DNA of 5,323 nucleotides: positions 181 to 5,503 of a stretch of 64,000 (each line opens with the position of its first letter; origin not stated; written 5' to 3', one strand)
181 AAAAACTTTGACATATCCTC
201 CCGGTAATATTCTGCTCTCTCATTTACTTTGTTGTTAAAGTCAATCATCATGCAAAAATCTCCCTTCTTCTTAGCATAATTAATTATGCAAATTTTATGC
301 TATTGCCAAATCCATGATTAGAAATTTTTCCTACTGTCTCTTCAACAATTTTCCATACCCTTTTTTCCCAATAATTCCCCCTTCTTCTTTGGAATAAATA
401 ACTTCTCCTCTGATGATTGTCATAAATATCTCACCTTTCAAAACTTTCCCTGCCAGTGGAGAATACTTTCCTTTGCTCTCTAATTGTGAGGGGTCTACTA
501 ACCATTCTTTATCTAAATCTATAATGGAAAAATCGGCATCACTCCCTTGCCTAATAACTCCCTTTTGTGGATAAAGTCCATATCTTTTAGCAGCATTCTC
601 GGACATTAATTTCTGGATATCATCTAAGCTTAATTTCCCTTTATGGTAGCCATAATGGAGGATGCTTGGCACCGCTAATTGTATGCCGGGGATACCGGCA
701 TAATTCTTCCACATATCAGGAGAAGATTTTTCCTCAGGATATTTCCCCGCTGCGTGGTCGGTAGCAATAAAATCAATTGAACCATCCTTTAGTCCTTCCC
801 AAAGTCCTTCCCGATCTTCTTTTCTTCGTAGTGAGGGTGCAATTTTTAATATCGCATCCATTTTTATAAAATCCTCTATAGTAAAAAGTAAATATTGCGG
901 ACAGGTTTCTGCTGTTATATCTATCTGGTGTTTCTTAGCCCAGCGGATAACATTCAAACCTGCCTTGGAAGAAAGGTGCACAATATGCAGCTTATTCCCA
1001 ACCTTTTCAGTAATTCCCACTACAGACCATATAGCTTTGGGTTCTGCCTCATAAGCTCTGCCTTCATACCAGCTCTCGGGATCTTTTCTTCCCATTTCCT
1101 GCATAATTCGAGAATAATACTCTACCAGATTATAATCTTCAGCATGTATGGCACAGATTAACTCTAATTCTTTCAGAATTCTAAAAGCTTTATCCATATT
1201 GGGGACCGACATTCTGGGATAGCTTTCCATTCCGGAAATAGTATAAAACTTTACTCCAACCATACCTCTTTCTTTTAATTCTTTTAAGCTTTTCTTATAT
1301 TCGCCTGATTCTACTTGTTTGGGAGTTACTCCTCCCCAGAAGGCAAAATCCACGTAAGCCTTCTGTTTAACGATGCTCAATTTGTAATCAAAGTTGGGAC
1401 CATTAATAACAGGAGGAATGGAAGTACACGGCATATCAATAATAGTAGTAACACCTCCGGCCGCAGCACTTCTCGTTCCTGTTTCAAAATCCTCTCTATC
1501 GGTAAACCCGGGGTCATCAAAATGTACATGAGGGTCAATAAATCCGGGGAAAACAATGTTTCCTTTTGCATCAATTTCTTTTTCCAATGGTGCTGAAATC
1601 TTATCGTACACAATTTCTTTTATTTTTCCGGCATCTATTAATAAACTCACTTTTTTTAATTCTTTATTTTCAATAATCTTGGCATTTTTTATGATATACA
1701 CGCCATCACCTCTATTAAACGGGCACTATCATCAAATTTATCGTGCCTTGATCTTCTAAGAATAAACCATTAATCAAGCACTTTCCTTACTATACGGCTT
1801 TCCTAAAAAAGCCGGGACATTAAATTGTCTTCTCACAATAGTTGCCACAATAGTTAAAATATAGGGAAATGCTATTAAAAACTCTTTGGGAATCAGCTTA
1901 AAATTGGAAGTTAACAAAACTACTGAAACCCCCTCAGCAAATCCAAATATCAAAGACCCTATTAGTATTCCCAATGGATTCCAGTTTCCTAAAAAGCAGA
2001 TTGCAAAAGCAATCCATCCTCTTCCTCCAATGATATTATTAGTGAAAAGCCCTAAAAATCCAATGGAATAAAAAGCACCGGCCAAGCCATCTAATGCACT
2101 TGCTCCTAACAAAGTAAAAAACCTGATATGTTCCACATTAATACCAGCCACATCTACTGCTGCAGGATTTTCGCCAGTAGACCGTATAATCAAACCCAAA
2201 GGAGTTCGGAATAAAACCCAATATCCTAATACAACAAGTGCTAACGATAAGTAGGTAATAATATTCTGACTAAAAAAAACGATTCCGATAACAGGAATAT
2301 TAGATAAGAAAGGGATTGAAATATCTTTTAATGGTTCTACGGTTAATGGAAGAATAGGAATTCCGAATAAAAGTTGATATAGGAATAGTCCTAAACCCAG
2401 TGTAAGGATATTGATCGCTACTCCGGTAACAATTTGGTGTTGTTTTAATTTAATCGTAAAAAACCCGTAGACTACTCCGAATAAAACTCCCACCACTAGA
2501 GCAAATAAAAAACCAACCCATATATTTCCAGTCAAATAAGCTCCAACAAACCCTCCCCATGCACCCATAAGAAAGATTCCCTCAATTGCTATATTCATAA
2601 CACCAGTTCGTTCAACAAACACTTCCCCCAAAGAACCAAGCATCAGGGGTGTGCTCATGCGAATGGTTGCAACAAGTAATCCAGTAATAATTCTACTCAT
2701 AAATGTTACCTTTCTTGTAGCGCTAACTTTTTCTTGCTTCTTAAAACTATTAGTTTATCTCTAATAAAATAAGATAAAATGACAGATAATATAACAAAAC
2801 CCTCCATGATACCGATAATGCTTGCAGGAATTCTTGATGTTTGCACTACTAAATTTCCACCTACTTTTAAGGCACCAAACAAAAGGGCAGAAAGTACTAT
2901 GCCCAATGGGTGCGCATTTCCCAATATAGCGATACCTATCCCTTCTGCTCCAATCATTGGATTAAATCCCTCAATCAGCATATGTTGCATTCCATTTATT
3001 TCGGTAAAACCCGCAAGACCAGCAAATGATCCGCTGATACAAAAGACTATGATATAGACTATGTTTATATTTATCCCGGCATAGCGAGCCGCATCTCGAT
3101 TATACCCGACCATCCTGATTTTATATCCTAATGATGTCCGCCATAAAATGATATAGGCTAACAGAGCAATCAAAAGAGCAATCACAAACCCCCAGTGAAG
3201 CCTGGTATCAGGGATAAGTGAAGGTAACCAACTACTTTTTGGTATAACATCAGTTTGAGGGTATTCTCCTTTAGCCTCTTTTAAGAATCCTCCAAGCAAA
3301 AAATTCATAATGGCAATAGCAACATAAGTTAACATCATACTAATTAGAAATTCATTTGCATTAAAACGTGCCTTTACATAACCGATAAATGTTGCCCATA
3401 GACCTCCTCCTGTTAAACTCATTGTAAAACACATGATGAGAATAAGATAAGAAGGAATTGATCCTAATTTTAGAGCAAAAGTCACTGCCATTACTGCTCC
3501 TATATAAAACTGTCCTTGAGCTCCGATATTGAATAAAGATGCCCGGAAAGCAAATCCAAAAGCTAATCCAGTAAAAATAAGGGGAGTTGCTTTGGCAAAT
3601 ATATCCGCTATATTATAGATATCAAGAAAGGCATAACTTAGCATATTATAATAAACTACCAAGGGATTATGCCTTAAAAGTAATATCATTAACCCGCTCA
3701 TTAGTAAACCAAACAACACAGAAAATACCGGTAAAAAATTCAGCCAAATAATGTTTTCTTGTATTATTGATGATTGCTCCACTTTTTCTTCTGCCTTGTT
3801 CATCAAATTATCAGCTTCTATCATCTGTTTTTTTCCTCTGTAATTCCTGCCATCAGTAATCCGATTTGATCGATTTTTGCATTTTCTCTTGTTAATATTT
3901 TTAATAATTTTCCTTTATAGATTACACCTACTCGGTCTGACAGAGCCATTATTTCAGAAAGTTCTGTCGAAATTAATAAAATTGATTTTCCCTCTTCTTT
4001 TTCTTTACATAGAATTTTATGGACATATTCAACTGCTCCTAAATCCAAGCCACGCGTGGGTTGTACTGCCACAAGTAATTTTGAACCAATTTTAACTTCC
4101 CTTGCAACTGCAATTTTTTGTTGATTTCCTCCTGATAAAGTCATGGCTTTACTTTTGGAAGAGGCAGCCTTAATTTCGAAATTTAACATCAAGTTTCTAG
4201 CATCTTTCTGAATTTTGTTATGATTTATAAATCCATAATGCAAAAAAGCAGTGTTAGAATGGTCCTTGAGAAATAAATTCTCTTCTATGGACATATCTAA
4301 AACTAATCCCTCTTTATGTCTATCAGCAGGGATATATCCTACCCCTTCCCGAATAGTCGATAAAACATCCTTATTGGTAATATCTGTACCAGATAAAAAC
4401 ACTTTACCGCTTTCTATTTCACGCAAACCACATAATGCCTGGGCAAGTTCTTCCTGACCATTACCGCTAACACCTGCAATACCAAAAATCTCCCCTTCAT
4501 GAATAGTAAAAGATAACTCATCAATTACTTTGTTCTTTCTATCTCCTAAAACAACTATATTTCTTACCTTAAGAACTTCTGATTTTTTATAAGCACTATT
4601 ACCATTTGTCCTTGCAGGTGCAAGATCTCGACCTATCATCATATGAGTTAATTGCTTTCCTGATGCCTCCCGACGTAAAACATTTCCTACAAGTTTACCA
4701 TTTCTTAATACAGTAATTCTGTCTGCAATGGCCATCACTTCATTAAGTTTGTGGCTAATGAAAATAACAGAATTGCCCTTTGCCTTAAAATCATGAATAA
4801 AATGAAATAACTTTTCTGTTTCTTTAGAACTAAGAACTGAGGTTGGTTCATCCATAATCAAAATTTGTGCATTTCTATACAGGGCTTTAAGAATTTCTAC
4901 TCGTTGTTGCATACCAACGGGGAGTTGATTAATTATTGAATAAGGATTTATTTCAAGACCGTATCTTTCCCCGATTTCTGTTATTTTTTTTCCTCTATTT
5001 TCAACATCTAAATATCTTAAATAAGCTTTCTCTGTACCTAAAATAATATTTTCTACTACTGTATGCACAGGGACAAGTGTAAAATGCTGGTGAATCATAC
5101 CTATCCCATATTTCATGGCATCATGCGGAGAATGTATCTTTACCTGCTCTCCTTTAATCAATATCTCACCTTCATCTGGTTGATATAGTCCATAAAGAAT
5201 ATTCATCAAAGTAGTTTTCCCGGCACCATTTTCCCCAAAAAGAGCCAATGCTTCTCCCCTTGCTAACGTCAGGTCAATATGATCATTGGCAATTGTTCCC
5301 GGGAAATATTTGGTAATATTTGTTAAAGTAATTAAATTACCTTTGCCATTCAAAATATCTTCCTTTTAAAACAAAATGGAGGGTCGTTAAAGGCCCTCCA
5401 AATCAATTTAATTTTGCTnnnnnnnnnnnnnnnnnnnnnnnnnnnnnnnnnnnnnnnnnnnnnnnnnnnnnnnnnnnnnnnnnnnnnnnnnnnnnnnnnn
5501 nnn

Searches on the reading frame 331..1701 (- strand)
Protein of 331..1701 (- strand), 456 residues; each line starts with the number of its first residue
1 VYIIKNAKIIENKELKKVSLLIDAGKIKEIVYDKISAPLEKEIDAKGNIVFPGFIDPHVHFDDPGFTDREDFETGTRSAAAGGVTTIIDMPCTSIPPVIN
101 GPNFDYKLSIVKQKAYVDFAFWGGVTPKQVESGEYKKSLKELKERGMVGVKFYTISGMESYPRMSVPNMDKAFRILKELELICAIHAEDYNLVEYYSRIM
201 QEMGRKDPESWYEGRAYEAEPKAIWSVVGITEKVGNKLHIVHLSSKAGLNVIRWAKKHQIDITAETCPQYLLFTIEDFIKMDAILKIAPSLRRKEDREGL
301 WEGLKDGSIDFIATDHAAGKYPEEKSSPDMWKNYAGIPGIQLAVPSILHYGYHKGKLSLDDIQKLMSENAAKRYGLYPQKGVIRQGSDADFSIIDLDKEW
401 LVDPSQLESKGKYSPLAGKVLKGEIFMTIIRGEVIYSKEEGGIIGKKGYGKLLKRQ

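Call 6: search_protein_families(library=ncbifam, proteins=[window:331-1701:-], max_evalue=0.00001)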
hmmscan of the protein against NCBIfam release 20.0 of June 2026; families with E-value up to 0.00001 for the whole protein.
window:331-1701:- (456 aa): 55 families (the best 25 are shown)
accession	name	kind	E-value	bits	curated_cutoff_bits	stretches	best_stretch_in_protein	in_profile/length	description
NF004839.0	PRK06189.1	equivalog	2.1e-117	392.5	631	1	3-454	6-446/451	allantoinase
TIGR03178.1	allantoinase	equivalog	1.4e-116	389.9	357.85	1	3-454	3-440/441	allantoinase AllB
NF058539.1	ergo_uti2_ErtD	equivalog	1.9e-96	323.7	650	1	7-454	8-446/449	hydantoin-5-propionate amidohydrolase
TIGR00857.1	pyrC_multi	subfamily_domain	7.2e-94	315.1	279.05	1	17-438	5-411/412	dihydroorotase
NF002668.0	PRK02382.1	equivalog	1.4e-87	294.2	452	1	4-451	3-424/436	dihydroorotase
TIGR02033.1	D-hydantoinase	equivalog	3.8e-82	276.6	393.25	1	3-455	2-454/454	dihydropyrimidinase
NF005751.0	PRK07575.1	equivalog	1.4e-81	274.2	529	1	3-439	6-423/440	dihydroorotase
NF006688.0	PRK09236.1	equivalog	9e-81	271.9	535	1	2-439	4-429/444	dihydroorotase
NF006837.0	PRK09357.1-2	equivalog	1.4e-80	271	575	1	1-440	2-426/428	dihydroorotase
NF005960.0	PRK08044.1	equivalog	6.5e-80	269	688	1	3-448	6-445/453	allantoinase AllB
NF058538.1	ergo_util_ErtD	equivalog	1.2e-79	268.3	600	1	9-454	10-445/446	hydantoin-5-propionate amidohydrolase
NF006844.0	PRK09357.2-5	equivalog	6.8e-77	259.2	701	1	2-437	4-421/422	dihydroorotase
NF006559.0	PRK09060.1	equivalog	1.2e-76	257.9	482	1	3-440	8-426/444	dihydroorotase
NF006839.0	PRK09357.1-4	equivalog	7.7e-72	242.2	576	1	1-437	1-421/422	dihydroorotase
NF009941.0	PRK13404.1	subfamily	1.4e-71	241.6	647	1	3-455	7-461/478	dihydropyrimidinase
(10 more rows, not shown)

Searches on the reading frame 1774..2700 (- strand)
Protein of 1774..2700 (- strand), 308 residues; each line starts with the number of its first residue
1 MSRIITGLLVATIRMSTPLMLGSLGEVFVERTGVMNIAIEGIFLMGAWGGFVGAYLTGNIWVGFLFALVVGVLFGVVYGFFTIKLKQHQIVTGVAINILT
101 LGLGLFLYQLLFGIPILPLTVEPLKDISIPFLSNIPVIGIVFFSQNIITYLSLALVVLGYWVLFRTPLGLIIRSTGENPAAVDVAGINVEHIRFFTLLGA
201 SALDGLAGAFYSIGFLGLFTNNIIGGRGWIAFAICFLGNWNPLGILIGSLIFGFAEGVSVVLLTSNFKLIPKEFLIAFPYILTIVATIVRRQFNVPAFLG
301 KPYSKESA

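Call 6: search_protein_families(library=ncbifam, proteins=[window:1774-2700:-], max_evalue=0.00001)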
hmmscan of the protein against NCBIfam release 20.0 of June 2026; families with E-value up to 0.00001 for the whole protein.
window:1774-2700:- (308 aa): 3 families
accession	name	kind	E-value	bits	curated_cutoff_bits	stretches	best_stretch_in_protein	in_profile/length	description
NF047928.1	ABC_B6_perm_1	equivalog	1.2e-55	188.8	465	1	4-305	9-308/311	putative B6 ABC transporter permease subunit 1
NF047929.1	ABC_B6_perm_2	equivalog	2.9e-09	36.5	400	1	10-247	47-285/337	putative B6 ABC transporter permease subunit 2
TIGR03622.1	urea_t_UrtB_arc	equivalog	1e-07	31.6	374.25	1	30-212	26-202/284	urea ABC transporter, permease protein UrtB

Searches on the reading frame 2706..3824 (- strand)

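Call 6: search_protein_families(library=ncbifam, proteins=[window:2706-3824:-], max_evalue=0.00001)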
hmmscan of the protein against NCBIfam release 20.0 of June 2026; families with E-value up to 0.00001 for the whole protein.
window:2706-3824:- (372 aa): 2 families
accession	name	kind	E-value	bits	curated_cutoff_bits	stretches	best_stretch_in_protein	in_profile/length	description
NF047929.1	ABC_B6_perm_2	equivalog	8.3e-55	186.2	400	1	33-356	7-330/337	putative B6 ABC transporter permease subunit 2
NF047928.1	ABC_B6_perm_1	equivalog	2.3e-12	46.6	465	1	61-356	4-295/311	putative B6 ABC transporter permease subunit 1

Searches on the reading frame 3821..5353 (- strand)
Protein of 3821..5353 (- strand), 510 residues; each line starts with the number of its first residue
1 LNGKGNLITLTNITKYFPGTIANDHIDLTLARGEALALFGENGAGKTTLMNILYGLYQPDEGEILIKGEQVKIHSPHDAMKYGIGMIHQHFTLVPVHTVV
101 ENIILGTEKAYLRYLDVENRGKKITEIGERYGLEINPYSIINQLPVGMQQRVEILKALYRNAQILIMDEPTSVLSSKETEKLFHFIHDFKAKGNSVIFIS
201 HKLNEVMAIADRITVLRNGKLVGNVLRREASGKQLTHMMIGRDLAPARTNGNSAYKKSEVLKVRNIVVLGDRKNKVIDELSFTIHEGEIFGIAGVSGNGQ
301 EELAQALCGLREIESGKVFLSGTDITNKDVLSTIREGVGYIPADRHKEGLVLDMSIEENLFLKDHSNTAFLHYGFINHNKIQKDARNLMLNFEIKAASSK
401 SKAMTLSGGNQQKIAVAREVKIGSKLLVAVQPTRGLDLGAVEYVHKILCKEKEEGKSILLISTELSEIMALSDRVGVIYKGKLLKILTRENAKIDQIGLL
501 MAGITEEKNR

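Call 6: search_protein_families(library=ncbifam, proteins=[window:3821-5353:-], max_evalue=0.00001)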
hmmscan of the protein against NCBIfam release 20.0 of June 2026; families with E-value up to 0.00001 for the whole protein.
window:3821-5353:- (510 aa): 189 families (the best 25 are shown)
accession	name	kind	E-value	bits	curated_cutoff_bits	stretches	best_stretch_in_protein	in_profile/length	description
NF047930.1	ABC_ATP_B6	equivalog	1.4e-143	479.2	670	1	7-503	2-510/510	putative B6 ABC transporter ATP-binding protein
NF010069.0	PRK13549.1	equivalog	4.6e-120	401.5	699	1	6-507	4-505/513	xylose ABC transporter ATP-binding protein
NF040905.2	GguA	equivalog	1.8e-112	376.3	810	1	8-497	2-496/500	multiple monosaccharide ABC transporter ATP-binding protein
NF008030.0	PRK10762.1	equivalog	8.2e-111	371.2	745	1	6-505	3-493/501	ribose ABC transporter ATP-binding protein RbsA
NF008442.0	PRK11288.1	equivalog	1e-110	370.5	689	1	6-497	6-491/504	L-arabinose ABC transporter ATP-binding protein AraG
NF041861.1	YtfR_transport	equivalog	3.6e-108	362.1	850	1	8-497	2-486/492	galactofuranose ABC transporter, ATP-binding protein YtfR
NF007253.0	PRK09700.1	equivalog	4.8e-105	352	772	1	7-491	5-495/510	D-allose ABC transporter ATP-binding protein AlsA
TIGR02633.1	xylG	equivalog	5.7e-104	348.3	723.65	1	7-496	1-494/500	D-xylose ABC transporter ATP-binding protein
NF008215.0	PRK10982.1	equivalog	2.1e-103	346.6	828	1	5-497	11-498/506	galactose/methyl galactoside ABC transporter ATP-binding protein MglA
NF011967.0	PRK15439.1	equivalog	1.2e-99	334.1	586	1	6-502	10-500/510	autoinducer 2 ABC transporter ATP-binding protein LsrA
TIGR01188.1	drrA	subfamily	3.8e-61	207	312.45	2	15-223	1-204/302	daunorubicin resistance ABC transporter, ATP-binding protein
TIGR03608.1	L_ocin_972_ABC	subfamily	5.2e-58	195.9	254.85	2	10-213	1-203/206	putative bacteriocin export ABC transporter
TIGR04521.1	ECF_ATPase_2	equivalog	5.3e-56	189.7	330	2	22-224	20-226/279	energy-coupling factor transporter ATPase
TIGR02315.1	ABC_phnC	equivalog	9.9e-56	188.9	266.1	2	8-236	2-239/243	phosphonate ABC transporter ATP-binding protein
NF040840.2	tungstate_WtpC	equivalog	3.4e-55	187.7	440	2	24-222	17-210/347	tungstate ABC transporter ATP-binding protein WtpC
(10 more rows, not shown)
